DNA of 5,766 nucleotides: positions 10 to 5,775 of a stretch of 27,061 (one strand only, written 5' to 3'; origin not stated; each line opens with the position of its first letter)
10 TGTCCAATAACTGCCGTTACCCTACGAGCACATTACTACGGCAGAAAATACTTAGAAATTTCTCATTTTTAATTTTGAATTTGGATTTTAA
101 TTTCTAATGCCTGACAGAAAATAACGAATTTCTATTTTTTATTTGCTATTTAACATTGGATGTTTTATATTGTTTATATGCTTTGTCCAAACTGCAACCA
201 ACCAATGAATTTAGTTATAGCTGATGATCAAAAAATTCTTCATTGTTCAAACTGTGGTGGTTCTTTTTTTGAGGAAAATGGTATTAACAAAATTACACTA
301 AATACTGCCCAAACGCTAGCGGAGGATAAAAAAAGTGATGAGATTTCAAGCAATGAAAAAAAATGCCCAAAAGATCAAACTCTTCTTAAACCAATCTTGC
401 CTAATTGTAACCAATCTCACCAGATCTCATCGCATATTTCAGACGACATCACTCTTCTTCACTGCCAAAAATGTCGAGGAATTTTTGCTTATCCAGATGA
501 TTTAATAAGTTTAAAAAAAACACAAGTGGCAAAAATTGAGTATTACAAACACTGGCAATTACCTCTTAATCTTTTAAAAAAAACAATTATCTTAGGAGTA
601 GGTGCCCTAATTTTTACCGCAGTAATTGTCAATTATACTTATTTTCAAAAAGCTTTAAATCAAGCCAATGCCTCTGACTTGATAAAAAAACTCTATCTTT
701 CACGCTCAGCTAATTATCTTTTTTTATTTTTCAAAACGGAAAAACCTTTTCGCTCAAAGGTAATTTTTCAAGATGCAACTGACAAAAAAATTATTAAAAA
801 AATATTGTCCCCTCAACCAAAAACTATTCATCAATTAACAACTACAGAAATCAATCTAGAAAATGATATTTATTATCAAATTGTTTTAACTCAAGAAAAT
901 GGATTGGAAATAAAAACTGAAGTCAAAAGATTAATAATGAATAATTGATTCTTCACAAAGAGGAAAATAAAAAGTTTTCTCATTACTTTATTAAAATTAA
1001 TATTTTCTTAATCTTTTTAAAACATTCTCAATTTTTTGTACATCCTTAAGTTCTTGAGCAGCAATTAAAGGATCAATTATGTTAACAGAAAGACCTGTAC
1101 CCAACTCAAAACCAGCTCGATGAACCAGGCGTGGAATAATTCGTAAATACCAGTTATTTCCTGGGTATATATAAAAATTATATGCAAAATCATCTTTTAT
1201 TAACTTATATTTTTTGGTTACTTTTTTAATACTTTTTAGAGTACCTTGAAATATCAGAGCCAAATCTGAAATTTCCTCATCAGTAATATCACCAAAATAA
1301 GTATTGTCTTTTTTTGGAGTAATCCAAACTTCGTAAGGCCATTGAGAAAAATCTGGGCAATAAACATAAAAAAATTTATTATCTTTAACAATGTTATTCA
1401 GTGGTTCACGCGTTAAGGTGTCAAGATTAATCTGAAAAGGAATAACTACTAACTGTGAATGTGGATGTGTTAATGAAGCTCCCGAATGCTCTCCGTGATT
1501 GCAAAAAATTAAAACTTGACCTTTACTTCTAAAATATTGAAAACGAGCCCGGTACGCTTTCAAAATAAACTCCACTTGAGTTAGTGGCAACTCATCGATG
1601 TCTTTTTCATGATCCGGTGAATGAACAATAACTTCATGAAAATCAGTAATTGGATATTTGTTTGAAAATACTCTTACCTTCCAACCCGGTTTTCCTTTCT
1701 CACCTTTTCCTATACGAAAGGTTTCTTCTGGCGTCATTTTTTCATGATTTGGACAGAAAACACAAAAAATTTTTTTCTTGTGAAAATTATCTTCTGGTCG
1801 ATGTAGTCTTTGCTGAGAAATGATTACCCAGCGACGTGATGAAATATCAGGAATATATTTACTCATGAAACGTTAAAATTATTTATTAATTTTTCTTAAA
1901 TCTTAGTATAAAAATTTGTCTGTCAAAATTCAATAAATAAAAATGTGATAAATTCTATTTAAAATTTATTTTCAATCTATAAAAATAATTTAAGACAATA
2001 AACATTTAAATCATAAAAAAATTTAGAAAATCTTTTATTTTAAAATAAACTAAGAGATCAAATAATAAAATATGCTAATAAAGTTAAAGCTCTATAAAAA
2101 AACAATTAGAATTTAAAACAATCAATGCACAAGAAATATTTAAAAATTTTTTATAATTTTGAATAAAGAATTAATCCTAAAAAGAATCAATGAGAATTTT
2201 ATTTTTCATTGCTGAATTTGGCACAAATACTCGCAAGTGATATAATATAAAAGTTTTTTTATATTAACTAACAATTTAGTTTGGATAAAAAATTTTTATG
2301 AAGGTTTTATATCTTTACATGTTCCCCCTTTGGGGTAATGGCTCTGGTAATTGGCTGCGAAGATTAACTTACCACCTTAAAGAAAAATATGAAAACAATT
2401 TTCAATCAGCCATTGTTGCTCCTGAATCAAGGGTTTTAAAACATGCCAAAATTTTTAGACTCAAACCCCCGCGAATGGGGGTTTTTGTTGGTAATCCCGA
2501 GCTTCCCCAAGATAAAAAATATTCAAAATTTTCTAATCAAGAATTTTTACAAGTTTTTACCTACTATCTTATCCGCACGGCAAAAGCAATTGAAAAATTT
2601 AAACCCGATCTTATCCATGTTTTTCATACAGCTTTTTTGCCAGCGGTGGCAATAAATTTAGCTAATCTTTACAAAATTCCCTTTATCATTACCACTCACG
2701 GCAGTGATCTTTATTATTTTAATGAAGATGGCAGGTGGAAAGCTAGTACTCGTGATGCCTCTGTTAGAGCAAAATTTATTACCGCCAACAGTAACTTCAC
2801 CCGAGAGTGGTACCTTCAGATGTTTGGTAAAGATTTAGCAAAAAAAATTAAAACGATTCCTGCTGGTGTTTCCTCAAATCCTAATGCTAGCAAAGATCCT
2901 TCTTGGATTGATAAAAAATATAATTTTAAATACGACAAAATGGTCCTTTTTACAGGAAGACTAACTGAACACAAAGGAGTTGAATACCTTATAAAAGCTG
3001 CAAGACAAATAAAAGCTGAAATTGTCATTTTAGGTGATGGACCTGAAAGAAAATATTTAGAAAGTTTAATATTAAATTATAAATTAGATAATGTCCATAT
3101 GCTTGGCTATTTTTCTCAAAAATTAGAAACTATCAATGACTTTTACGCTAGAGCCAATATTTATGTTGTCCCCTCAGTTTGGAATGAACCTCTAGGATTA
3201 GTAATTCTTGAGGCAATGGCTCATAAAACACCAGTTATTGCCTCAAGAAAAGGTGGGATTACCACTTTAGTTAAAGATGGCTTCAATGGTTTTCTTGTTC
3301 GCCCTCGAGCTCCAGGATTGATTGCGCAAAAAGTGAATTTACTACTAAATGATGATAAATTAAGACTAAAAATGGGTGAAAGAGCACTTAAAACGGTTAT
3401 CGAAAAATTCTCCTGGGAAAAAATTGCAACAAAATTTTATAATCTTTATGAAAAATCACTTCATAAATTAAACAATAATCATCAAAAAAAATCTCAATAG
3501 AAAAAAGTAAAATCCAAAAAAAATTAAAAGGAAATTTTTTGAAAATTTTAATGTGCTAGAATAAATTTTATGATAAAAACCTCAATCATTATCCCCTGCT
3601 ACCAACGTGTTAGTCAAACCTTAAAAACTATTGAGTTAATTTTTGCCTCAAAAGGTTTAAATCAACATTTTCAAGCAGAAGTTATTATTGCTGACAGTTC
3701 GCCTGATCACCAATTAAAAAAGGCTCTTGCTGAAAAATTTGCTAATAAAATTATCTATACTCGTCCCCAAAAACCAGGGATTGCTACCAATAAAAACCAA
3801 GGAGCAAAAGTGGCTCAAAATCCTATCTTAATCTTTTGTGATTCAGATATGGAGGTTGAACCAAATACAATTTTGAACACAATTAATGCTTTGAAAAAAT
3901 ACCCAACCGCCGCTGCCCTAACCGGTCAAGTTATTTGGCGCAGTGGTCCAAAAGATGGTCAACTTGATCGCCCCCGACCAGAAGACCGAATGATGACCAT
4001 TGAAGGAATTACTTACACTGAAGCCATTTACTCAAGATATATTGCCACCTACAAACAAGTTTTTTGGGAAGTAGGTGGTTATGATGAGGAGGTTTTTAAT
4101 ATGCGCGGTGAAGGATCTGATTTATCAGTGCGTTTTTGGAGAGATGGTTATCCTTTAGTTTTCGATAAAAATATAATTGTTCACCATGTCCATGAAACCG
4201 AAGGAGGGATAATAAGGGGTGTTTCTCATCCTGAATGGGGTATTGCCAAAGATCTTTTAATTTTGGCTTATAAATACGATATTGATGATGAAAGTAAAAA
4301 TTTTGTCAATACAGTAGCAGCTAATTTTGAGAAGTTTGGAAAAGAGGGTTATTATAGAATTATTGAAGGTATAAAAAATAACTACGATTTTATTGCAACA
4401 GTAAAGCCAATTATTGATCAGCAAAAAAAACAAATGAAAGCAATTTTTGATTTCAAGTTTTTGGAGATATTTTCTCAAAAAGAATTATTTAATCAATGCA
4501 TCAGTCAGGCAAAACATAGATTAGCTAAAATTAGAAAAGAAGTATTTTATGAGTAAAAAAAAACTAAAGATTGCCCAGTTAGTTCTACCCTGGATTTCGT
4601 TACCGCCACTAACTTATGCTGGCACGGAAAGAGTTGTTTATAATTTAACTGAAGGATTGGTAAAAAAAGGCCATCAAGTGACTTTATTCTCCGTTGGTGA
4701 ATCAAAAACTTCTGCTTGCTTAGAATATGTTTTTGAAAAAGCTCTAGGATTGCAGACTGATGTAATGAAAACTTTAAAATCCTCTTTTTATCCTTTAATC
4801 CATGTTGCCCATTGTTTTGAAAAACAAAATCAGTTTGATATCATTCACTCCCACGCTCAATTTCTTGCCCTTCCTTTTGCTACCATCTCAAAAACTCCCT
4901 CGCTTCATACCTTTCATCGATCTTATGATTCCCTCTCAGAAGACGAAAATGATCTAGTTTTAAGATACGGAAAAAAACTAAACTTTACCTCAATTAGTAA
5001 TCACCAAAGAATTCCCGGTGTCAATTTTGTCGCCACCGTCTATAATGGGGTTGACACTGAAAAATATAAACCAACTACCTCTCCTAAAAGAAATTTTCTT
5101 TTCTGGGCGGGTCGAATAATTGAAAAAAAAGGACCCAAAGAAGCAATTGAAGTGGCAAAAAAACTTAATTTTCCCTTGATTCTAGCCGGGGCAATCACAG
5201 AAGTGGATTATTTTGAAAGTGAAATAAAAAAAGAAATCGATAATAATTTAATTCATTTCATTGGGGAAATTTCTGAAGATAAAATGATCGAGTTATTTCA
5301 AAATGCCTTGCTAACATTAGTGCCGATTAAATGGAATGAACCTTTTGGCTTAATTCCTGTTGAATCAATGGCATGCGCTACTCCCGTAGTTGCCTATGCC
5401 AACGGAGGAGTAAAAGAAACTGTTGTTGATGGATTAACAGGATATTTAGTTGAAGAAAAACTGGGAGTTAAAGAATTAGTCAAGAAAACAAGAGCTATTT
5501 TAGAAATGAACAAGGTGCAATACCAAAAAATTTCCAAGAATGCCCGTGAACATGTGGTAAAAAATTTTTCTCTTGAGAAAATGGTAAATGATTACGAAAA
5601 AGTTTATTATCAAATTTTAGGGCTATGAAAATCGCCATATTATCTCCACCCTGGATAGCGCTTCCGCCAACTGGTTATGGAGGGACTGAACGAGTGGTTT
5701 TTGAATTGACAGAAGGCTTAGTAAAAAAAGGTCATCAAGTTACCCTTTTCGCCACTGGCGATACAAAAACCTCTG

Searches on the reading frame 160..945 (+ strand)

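Call 49: search_protein_families(library=pfam, proteins=[window:160-945:+], max_evalue=0.001)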
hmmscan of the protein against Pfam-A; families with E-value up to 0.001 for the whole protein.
window:160-945:+ (262 aa): 2 families
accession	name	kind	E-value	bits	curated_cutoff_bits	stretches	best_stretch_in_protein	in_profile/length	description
PF13453.11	Zn_ribbon_TFIIB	-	5.6e-15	54.9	22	2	9-44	2-37/41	Transcription factor zinc-finger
PF23546.1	Zn_ribbon_TOP3B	-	0.00015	21.8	27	0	9-33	9-32/40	DNA topoisomerase 3-beta zinc ribbon domain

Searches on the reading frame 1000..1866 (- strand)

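Call 49: search_protein_families(library=pfam, proteins=[window:1000-1866:-], max_evalue=0.001)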
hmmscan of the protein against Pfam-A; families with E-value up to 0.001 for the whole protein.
window:1000-1866:- (289 aa): 5 families
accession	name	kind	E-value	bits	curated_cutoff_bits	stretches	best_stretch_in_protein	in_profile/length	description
PF01087.27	GalP_UDP_transf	-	7.5e-08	33.5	22.1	1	78-139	113-177/184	Galactose-1-phosphate uridyl transferase, N-terminal domain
PF02744.22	GalP_UDP_tr_C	-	2.4e-05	24.6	29.2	1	127-221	11-86/165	Galactose-1-phosphate uridyl transferase, C-terminal domain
PF16268.10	DUF4921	-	4.4e-05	23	28.5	0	98-142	204-248/425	Domain of unknown function (DUF4921)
PF16285.10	DUF4931_N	-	7.5e-05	23.3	24.1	1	67-141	41-120/124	Domain of unknown function (DUF4931) N-terminal domain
PF19327.4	Ap4A_phos_N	-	0.00017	21.6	23.1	1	69-151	96-169/177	Ap4A phosphorylase N-terminal domain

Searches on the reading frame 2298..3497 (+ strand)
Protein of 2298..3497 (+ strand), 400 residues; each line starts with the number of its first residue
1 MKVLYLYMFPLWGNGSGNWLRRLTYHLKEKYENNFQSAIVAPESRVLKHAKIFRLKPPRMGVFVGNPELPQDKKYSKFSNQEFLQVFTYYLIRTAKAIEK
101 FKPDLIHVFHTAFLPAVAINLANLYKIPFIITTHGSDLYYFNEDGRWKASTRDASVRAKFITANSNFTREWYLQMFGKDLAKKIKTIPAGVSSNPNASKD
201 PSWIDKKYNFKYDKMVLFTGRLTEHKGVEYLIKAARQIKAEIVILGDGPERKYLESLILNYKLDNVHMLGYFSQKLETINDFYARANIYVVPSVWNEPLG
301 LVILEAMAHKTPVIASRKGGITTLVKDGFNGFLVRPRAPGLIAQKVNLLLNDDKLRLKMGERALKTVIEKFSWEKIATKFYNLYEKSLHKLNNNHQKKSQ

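Call 49: search_protein_families(library=pfam, proteins=[window:2298-3497:+], max_evalue=0.001)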
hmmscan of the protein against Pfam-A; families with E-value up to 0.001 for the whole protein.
window:2298-3497:+ (400 aa): 7 families
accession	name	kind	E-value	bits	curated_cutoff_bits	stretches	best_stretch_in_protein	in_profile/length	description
PF00534.26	Glycos_transf_1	-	1.3e-41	142.4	26.4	1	207-365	8-171/172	Glycosyl transferases group 1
PF13692.12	Glyco_trans_1_4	-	8.6e-34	117.3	27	1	214-352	2-142/142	Glycosyl transferases group 1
PF13439.12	Glyco_transf_4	-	3.2e-15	57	28.5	1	71-192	42-167/170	Glycosyltransferase Family 4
PF20706.3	GT4-conflict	-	7.7e-09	35.4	26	1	213-332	197-327/385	Family 4 Glycosyltransferase in conflict systems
PF13579.12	Glyco_trans_4_4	-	3.9e-08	34.2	29.7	1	91-177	60-147/158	Glycosyl transferase 4-like domain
PF13477.12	Glyco_trans_4_2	-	5e-08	33.6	23.4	1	91-157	63-130/139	Glycosyl transferase 4-like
PF13524.12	Glyco_trans_1_2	-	1.2e-06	28.9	25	1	231-380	5-142/144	Glycosyl transferase-like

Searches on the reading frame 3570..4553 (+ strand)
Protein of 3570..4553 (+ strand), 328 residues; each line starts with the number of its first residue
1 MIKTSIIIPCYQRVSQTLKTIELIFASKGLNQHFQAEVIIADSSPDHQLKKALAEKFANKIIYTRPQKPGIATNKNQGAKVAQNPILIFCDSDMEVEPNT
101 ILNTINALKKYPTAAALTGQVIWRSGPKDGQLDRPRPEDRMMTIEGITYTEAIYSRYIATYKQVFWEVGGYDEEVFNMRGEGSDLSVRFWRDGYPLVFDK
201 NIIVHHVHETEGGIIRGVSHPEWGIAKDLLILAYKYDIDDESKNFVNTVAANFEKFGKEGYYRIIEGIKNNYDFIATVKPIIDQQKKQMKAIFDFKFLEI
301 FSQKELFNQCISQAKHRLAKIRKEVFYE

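Call 49: search_protein_families(library=pfam, proteins=[window:3570-4553:+], max_evalue=0.001)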
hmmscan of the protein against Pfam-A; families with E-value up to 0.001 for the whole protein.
window:3570-4553:+ (328 aa): 3 families
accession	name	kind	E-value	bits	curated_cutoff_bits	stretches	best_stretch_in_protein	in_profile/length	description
PF00535.33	Glycos_transf_2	-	2e-16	60.8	23.3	1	5-133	1-128/168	Glycosyl transferase family 2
PF13641.12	Glyco_tranf_2_3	-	2.2e-05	25.1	27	1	4-211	3-216/230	Glycosyltransferase like family 2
PF10111.15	Glyco_tranf_2_2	-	2.6e-05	24.3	27.3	0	35-99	25-97/276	Glycosyltransferase like family 2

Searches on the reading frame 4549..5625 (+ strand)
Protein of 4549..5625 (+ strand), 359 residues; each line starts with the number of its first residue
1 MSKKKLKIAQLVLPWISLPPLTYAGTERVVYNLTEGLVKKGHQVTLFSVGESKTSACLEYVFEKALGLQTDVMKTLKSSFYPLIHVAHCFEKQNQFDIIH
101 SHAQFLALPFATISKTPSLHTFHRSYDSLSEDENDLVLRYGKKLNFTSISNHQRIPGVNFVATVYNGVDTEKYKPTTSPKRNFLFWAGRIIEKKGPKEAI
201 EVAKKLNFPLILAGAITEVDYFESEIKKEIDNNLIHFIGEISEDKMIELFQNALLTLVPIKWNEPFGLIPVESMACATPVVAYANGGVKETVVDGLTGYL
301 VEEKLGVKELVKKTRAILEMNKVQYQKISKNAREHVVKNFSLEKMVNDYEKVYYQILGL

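Call 49: search_protein_families(library=pfam, proteins=[window:4549-5625:+], max_evalue=0.001)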
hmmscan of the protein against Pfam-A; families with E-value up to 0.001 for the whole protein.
window:4549-5625:+ (359 aa): 6 families
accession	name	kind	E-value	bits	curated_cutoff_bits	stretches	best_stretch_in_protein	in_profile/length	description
PF00534.26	Glycos_transf_1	-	5.3e-33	114.4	26.4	1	174-334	8-171/172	Glycosyl transferases group 1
PF13692.12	Glyco_trans_1_4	-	2.8e-18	67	27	1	184-319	4-141/142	Glycosyl transferases group 1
PF13439.12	Glyco_transf_4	-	7.1e-14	52.6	28.5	1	25-139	3-125/170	Glycosyltransferase Family 4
PF13524.12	Glyco_trans_1_2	-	1e-05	26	25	1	200-348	6-141/144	Glycosyl transferase-like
PF13579.12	Glyco_trans_4_4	-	1.6e-05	25.8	29.7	1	25-130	2-103/158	Glycosyl transferase 4-like domain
PF20706.3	GT4-conflict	-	0.0007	19.1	26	0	154-299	167-327/385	Family 4 Glycosyltransferase in conflict systems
